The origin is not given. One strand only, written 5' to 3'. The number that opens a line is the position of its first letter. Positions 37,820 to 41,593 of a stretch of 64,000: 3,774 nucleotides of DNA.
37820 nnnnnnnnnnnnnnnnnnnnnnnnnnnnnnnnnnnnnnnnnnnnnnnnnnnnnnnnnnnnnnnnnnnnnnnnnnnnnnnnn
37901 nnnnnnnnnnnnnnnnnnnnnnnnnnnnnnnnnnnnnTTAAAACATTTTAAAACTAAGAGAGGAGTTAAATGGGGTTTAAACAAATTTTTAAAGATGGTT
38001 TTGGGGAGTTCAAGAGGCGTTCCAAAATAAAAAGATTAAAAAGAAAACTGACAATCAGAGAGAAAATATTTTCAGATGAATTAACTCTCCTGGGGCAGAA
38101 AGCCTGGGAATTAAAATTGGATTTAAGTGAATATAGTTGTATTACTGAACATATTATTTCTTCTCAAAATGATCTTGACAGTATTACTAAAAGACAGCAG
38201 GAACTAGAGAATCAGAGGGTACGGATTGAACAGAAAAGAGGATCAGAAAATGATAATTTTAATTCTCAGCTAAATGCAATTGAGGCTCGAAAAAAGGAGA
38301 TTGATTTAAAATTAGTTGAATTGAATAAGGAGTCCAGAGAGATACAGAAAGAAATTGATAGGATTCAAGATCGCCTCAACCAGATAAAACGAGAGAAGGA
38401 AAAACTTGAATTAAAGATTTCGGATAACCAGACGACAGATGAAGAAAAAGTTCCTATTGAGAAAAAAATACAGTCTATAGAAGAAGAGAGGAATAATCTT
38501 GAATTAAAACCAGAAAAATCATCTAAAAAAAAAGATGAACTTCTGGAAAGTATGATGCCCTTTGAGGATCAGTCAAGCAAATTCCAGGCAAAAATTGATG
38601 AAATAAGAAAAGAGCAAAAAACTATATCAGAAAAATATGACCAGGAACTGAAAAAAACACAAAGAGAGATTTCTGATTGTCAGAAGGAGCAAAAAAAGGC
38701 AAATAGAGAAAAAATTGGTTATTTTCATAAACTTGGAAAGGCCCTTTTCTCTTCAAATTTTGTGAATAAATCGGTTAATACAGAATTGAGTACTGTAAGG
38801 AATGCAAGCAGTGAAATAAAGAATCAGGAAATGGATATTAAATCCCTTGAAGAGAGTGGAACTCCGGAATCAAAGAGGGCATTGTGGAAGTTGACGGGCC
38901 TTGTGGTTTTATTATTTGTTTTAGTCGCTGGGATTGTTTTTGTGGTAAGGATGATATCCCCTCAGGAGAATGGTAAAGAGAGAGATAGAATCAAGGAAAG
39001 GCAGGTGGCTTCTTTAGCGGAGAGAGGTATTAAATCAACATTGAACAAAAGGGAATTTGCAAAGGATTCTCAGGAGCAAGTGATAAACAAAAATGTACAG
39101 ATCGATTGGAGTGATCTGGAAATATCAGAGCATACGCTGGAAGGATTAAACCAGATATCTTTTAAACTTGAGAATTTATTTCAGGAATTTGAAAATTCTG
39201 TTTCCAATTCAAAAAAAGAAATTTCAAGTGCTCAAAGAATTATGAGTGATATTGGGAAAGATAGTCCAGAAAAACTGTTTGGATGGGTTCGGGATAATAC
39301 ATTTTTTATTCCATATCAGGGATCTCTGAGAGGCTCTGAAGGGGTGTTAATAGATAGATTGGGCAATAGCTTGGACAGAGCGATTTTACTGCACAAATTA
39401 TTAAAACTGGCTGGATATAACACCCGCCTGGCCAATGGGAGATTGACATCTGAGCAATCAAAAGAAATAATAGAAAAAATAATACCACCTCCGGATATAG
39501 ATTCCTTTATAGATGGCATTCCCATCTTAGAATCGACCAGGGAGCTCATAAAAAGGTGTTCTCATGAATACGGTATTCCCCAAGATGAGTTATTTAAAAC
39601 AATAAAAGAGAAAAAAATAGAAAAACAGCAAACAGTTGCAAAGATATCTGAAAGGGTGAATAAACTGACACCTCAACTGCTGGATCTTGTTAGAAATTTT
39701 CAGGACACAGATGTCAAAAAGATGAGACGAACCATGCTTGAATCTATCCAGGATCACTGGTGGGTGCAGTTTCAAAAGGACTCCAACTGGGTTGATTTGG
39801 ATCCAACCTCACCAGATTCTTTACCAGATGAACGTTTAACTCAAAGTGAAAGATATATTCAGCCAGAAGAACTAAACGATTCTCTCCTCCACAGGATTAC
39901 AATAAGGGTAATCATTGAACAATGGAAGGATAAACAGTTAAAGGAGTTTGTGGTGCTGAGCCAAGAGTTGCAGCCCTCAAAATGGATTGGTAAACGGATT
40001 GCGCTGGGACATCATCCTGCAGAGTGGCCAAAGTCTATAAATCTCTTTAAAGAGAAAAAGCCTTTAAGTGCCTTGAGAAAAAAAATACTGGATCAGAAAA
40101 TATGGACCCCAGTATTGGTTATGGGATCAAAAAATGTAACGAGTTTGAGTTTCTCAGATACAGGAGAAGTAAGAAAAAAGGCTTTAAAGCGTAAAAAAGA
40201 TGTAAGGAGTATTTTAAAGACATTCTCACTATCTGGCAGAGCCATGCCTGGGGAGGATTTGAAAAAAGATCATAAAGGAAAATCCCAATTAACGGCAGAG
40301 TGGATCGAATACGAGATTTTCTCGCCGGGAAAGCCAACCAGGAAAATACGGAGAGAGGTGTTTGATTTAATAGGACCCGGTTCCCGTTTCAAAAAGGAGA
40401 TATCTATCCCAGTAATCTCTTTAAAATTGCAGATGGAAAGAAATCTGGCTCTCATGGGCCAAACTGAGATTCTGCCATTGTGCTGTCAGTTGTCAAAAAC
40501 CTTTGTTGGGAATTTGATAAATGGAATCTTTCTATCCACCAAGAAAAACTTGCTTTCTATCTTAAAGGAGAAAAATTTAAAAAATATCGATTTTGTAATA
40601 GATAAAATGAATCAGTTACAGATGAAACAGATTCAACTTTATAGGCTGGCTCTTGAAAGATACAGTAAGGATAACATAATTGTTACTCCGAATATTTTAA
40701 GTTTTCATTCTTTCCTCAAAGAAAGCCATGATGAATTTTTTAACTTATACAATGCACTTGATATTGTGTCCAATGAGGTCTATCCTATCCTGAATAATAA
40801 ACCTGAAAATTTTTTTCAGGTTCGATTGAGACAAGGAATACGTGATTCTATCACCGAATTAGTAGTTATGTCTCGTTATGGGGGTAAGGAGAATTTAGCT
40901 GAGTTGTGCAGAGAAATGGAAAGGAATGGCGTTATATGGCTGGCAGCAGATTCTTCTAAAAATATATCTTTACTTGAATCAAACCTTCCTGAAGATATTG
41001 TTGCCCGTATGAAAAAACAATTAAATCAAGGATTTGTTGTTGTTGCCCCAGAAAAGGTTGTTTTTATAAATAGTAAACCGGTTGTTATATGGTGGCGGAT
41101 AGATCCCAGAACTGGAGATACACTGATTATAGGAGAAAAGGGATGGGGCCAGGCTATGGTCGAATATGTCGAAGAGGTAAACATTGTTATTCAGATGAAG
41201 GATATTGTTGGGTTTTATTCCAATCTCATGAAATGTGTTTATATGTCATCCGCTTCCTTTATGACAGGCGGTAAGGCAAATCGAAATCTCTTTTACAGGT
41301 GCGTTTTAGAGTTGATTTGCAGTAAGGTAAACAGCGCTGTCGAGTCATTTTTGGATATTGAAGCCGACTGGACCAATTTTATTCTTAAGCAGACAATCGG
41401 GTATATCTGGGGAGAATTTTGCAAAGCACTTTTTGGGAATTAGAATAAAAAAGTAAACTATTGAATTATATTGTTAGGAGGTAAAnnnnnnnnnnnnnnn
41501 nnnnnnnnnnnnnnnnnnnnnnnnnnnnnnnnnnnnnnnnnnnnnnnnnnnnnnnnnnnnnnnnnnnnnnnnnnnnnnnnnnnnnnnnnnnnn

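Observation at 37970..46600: Tandem pair of giant single-pass membrane proteins with paralogous coiled-coil N-termini but different extracytoplasmic modules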

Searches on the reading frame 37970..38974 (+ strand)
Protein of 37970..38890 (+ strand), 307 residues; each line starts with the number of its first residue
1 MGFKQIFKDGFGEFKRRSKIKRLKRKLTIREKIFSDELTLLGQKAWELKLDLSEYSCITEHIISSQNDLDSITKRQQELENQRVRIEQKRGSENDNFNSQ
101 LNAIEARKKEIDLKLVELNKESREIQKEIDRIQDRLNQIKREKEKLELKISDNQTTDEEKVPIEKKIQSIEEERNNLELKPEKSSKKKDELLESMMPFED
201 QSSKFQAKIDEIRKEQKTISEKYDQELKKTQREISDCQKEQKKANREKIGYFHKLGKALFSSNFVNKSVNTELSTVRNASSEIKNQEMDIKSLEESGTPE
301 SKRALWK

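Call 38: search_protein_families(library=pfam, proteins=[window:37970-38890:+], max_evalue=1)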
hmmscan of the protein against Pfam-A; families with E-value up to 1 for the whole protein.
window:37970-38890:+ (307 aa): 2 families
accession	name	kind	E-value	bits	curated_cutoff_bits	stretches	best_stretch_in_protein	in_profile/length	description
PF25812.1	RAD24_helical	-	0.064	13.9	27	1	247-287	2-41/121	Checkpoint protein RAD24-like, helical bundle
PF02096.25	60KD_IMP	-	0.45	10.9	35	1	195-242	16-63/163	60Kd inner membrane protein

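Call 63: search_solved_structures(query=A3, max_evalue=1)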
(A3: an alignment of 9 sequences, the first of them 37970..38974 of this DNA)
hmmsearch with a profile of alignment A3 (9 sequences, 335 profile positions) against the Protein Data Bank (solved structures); distinct sequences matched with E-value up to 1: 36.
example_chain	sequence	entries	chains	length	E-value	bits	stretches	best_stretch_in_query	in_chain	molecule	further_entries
9e5c_0t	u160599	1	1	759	0.0042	19.4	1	62-185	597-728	MOP84A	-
7muc_AF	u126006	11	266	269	0.013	17.8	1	157-230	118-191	DotF | IcmG (DotF)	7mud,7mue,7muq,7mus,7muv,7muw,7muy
11hk_A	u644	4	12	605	0.018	17.3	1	175-294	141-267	E-FICS-v3 | Spike protein S2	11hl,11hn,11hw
5cws_C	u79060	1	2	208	0.018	17.3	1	117-293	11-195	Nucleoporin NSP1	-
7zr2_A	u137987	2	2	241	0.021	17.1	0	210-296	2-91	Spike protein S2',Chimeric protein mimic of SARS-CoV-2 Spike HR1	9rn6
2d1l_A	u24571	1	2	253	0.036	16.4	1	148-261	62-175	Metastasis suppressor protein 1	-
6tik_C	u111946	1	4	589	0.038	16.3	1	116-291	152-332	Capsid protein,Putative adhesin/invasin,Capsid protein,Factor H-binding protein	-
4xa3_A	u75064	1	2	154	0.054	15.8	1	52-140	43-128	Gp7-MYH7(1361-1425)-Eb1 chimera protein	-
5j2l_B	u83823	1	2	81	0.073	15.4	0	112-141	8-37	protein design 2L4HC2_11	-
9tlt_A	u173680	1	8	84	0.083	15.2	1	122-191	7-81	Sc-apCC-2-KLHL20-4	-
4ydh_A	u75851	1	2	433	0.086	15.1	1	183-240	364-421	Formin-like protein 1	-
2dq3_A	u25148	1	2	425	0.09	15.1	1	109-189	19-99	Seryl-tRNA synthetase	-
13io_E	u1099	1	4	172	0.091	15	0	37-74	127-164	Calcium uniporter protein, mitochondrial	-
6wdn_C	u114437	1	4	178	0.091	15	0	37-74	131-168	Calcium uniporter protein, mitochondrial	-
8puz_A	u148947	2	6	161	0.15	14.4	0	154-194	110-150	Tropomyosin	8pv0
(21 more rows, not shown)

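Call 96: find_related_loci(query=A3, collection=metagenome_contigs, flank=6000)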
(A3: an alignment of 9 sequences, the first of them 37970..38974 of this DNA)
Query A3 (335 aa) in metagenome_contigs; peptide patterns used: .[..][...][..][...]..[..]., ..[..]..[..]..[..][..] (x = any residue, [..] = any of these).
321 stretches matched a pattern; 38 encode a relative of the query (tblastn E <= 1e-3); 38 distinct loci.
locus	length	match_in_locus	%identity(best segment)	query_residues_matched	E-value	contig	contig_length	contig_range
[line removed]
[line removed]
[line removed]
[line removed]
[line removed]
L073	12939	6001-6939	34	1-313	4e-49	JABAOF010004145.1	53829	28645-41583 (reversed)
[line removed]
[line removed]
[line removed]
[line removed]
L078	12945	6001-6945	33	1-315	4e-41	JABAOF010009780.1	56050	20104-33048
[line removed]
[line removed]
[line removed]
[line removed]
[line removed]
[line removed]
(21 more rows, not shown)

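Call 100: search_protein_families(library=pfam, proteins=[L078:6981-12905:+, L073:6001-7593:+, L081:5998-7572:+, L105:5974-7527:+, L089:584-2083:+, L071:6315-7271:+, L081:7979-8908:+], max_evalue=0.01)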
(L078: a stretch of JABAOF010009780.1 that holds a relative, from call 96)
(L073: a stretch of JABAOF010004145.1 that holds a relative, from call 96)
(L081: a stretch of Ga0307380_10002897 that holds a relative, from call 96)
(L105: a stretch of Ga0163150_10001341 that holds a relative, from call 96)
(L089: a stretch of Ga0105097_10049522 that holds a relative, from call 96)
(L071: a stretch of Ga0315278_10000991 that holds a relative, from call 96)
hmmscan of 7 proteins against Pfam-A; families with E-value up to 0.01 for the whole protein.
L078:6981-12905:+ (1975 aa): 7 families
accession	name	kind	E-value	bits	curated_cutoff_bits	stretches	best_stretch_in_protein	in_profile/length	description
PF01103.29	Omp85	-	2e-44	152.9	24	1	1680-1975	1-325/325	Omp85 superfamily domain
PF07244.20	POTRA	-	1e-40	138.7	21.3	3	1494-1570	2-78/79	Surface antigen variable number repeat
PF04357.19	TamB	-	7.8e-39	134.4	22.4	1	888-1233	3-381/381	TamB, inner membrane protein subunit of TAM complex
PF05359.17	DUF748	-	1.1e-18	67.2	50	1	19-187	14-183/1037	Domain of Unknown Function (DUF748)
PF13116.12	YhdP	-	6.6e-10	38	46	1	793-940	600-750/1224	YhdP protein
PF05170.20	AsmA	-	9.2e-10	38.4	29.8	1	19-144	5-130/607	AsmA family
PF08478.15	POTRA_1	-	0.0026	18.5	23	0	1493-1521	1-29/69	POTRA domain, FtsQ-type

L073:6001-7593:+ (531 aa): 3 families
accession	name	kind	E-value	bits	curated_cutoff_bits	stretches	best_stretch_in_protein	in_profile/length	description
PF04513.17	Baculo_PEP_C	-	0.001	19.6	38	1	207-277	20-91/140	Baculovirus polyhedron envelope protein, PEP, C terminus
PF21773.2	ODAD1_CC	-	0.005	16.4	27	1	181-246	193-258/287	ODAD1 central coiled coil region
PF10368.14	YkyA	-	0.0067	16.6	28.8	1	168-267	50-150/186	Putative cell-wall binding lipoprotein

L081:5998-7572:+ (525 aa): 0 families

L105:5974-7527:+ (518 aa): 1 family
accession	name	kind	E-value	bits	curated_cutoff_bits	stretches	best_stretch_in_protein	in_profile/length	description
PF02493.26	MORN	-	3.2e-07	30.3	22.5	1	428-450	1-23/23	MORN repeat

L089:584-2083:+ (500 aa): 1 family
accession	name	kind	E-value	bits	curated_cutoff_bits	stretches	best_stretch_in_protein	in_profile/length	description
PF05568.16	ASFV_J13L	-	0.00099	19.4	23.6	1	307-386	30-106/189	African swine fever virus J13L protein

L071:6315-7271:+ (319 aa): 2 families
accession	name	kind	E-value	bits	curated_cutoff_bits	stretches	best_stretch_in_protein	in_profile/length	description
PF03547.23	Mem_trans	-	2e-19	69.8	25.7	2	7-138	2-139/343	Membrane transport protein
PF01758.21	SBF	-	0.00042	20.5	24.3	1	241-314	47-116/191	Sodium Bile acid symporter family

L081:7979-8908:+ (310 aa): 4 families
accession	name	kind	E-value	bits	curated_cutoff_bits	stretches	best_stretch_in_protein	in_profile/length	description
PF01625.27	PMSR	-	4.5e-57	193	23.7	1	154-304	1-153/153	Peptide methionine sulfoxide reductase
PF01641.26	SelR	-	5.3e-41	139.6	24.9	1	34-146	1-116/116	SelR domain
PF24046.1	At4g08330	-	1.5e-05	25.5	27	0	103-128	72-97/129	At4g08330 beta-tent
PF08271.17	Zn_Ribbon_TF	-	0.00075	19.4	29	0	60-71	16-27/43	TFIIB zinc-binding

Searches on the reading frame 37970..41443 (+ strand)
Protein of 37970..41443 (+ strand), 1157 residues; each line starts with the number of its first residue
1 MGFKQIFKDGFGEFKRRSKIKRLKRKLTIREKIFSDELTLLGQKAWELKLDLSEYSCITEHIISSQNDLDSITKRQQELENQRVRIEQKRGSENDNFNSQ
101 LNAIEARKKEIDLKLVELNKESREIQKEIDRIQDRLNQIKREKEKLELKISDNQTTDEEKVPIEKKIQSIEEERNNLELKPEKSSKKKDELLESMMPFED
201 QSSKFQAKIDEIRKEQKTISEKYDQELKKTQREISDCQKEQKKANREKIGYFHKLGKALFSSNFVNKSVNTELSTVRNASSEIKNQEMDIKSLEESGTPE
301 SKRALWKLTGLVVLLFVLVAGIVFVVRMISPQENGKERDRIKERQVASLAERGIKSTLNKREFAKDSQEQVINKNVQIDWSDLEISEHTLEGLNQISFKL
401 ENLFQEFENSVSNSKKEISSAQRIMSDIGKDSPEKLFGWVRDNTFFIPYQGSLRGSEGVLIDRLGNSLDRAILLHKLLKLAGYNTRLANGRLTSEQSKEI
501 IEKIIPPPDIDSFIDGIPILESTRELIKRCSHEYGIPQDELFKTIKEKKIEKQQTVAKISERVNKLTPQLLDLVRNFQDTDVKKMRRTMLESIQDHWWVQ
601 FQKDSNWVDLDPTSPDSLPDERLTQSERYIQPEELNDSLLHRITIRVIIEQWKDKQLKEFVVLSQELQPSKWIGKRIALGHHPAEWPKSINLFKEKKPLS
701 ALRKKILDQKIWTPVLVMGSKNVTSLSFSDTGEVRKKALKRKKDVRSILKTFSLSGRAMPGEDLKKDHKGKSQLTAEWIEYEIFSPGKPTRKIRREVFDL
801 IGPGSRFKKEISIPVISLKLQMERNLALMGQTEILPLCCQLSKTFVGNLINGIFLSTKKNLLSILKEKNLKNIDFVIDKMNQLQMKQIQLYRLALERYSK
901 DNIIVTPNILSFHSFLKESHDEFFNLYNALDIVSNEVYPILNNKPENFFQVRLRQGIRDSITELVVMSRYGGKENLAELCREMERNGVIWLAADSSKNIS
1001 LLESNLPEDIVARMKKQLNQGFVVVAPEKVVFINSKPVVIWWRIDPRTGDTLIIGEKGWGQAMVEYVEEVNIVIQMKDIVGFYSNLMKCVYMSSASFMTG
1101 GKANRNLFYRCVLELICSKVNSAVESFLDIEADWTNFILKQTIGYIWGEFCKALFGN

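Call 4: search_protein_families(library=pfam, proteins=[window:37970-41443:+], max_evalue=0.1)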
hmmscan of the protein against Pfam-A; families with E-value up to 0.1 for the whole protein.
window:37970-41443:+ (1157 aa): 2 families
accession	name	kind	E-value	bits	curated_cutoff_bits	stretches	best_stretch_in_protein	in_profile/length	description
PF01841.26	Transglut_core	-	0.0043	17.8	23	1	431-612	16-108/108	Transglutaminase-like superfamily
PF17764.6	PriA_3primeBD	-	0.097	13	22.7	0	845-899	32-84/96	3'DNA-binding domain (3'BD)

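Call 5: search_protein_families(library=ncbifam, proteins=[window:37970-41443:+], max_evalue=0.1)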
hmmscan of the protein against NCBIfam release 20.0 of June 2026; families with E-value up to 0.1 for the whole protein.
window:37970-41443:+ (1157 aa): 2 families
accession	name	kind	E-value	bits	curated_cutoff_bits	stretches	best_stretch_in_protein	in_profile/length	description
TIGR02169.1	SMC_prok_A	equivalog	2.4e-05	22.2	729.4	1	53-296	696-940/1165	chromosome segregation protein SMC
TIGR02168.1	SMC_prok_B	equivalog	0.00011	20.1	567.35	1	69-295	227-449/1181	chromosome segregation protein SMC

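Call 7: search_protein_families(library=padloc, proteins=[window:37970-41443:+], max_evalue=0.01)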
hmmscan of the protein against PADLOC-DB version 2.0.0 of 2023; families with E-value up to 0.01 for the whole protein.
window:37970-41443:+ (1157 aa): 0 families

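Call 11: find_homologous_proteins(query=window:37970-41443:+)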
Query window:37970-41443:+ (1157 aa): 16 proteins with E <= 0.001 among 8000 candidates.
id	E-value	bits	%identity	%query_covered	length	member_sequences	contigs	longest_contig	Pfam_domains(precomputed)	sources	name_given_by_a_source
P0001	0.0e+0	2543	100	100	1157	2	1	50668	-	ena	-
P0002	0.0e+0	2130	100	83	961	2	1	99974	-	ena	-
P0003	0.0e+0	2114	85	92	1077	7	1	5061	-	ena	-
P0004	0.0e+0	1223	53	100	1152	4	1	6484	-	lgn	-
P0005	4.3e-228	778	46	66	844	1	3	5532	-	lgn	-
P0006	2.6e-138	481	33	67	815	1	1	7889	-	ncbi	-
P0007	4.3e-124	434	34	61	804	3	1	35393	-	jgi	jgi:hypothetical protein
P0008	1.0e-104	370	34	60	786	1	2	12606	-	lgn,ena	-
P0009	4.0e-104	368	31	62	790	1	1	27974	-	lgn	-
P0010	9.1e-96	340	30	60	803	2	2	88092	-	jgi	jgi:hypothetical protein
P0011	1.6e-92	329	30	59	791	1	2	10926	-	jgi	jgi:hypothetical protein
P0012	2.3e-88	315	30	59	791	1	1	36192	-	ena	-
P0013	6.5e-87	311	30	57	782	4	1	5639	-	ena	-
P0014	3.2e-68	249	27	59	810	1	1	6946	PF01841.26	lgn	-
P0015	8.8e-36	141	23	42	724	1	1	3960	PF01841.26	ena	-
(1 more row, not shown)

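Call 17: find_encoding_contigs(protein=P0010, flank=10000, max_places=2)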
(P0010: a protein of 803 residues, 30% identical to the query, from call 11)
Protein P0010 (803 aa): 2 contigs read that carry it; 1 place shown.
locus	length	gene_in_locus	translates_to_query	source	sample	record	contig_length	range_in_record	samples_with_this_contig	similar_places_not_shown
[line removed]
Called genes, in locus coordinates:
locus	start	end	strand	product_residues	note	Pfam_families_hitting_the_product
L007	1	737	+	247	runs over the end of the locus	PF00106:adh_short, PF08659:KR, PF13561:adh_short_C2, PF23441:SDR (weak)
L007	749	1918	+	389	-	PF00108:Thiolase_N, PF02803:Thiolase_C, PF22691:Thiolase_C_1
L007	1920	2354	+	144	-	PF12172:zf-ChsH2, PF01796:OB_ChsH2_C (weak)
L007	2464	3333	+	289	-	PF00941:FAD_binding_5, PF03450:CO_deh_flav_C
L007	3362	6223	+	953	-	PF00111:Fer2, PF01799:Fer2_2, PF01315:Ald_Xan_dh_C, PF02738:MoCoBD_1, PF20256:MoCoBD_2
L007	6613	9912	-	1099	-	PF02012:BNR (faint), PF15902:Sortilin-Vps10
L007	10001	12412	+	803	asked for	-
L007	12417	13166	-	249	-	PF02146:SIR2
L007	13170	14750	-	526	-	PF00501:AMP-binding, PF13193:AMP-binding_C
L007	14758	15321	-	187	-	PF27735:2-thiour_desulf_put (weak)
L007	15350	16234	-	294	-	PF04909:Amidohydro_2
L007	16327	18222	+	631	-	PF21582:CBM30 (weak)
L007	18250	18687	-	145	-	PF03061:4HBT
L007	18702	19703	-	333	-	PF01210:NAD_Gly3P_dh_N, PF02558:ApbA, PF03721:UDPG_MGDP_dh_N, PF03807:F420_oxidored (weak), PF08546:ApbA_C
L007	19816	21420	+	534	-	PF01855:POR_N, PF02775:TPP_enzyme_C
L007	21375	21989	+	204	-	PF01558:POR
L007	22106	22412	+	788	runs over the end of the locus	PF13549:ATP-grasp_5, PF13380:CoA_binding_2, PF13607:Succ_CoA_lig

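Call 72: find_encoding_contigs(protein=P0007, flank=8000, max_places=1)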
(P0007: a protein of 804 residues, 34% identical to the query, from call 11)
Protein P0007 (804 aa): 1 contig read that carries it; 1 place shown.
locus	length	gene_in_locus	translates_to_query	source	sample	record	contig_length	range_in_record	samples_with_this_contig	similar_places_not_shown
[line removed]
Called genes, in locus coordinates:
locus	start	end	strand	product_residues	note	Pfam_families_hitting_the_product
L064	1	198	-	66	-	?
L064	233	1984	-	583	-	PF01081:Aldolase, PF00294:PfkB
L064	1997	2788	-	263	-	PF00106:adh_short, PF01370:Epimerase (faint), PF08659:KR, PF13561:adh_short_C2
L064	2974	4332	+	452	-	-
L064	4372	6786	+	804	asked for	-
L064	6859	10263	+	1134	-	PF18962:Por_Secre_tail (faint), PF13519:VWA_2 (faint)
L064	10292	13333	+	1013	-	PF18962:Por_Secre_tail (faint), PF04151:PPC (weak), PF13519:VWA_2 (weak)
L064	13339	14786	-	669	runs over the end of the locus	PF00890:FAD_binding_2, PF01266:DAO (faint)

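Call 73: find_encoding_contigs(protein=P0008, flank=8000, max_places=1)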
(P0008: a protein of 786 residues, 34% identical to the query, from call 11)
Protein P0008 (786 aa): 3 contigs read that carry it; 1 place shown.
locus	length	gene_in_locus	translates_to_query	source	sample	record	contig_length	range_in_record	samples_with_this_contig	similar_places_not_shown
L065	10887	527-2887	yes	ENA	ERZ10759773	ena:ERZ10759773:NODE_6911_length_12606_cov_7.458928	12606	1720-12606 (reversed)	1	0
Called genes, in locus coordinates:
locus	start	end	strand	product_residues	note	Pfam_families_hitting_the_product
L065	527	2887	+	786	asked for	-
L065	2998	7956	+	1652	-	PF08450:SGL (faint), PF24684:Vgb_lyase, PF00092:VWA, PF13519:VWA_2, PF13768:VWA_3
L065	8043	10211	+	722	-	PF10092:DUF2330, PF25591:LRV_2 (faint), PF01816:LRV (faint), PF13646:HEAT_2 (faint)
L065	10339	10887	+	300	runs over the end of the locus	PF19872:DUF6345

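Call 74: find_encoding_contigs(protein=P0014, flank=8000, max_places=1)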
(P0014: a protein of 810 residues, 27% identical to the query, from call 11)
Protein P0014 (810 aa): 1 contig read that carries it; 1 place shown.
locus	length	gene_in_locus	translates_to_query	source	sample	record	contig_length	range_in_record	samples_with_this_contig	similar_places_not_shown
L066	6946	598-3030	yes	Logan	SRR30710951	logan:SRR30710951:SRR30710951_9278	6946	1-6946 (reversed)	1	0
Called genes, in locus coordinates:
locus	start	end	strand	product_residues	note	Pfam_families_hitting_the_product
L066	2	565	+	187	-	?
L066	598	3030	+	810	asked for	PF01841:Transglut_core (faint)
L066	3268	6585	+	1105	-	PF18657:YDG, PF18676:MBG_2, PF13229:Beta_helix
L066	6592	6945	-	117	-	?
